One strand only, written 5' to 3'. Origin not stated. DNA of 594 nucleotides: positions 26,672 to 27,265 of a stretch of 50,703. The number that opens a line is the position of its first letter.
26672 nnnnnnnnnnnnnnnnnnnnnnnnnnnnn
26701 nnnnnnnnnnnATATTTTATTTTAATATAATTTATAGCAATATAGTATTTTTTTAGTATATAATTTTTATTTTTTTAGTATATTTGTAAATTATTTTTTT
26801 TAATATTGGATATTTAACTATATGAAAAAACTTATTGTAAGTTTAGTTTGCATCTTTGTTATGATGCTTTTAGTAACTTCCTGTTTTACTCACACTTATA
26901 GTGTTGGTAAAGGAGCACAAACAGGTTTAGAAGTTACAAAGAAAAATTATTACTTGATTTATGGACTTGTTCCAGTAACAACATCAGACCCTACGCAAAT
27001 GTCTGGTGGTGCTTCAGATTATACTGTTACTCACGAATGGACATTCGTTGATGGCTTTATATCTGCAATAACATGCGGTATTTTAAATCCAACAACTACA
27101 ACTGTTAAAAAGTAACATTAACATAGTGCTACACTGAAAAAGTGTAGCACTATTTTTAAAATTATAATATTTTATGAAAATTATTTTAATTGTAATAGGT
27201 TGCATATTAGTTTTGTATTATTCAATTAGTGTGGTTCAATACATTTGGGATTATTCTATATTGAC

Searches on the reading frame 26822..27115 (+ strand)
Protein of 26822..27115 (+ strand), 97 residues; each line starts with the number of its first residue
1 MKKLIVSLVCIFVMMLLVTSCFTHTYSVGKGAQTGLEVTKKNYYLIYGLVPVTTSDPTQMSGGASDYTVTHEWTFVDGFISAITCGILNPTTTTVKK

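Call 20: search_protein_families(library=pfam, proteins=[window:26822-27115:+], max_evalue=0.001)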
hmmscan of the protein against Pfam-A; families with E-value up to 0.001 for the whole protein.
window:26822-27115:+ (97 aa): 1 family
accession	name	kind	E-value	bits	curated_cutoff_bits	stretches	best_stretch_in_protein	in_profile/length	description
PF06291.16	Lambda_Bor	-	1.5e-18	67.1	25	1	23-96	1-74/75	Bor protein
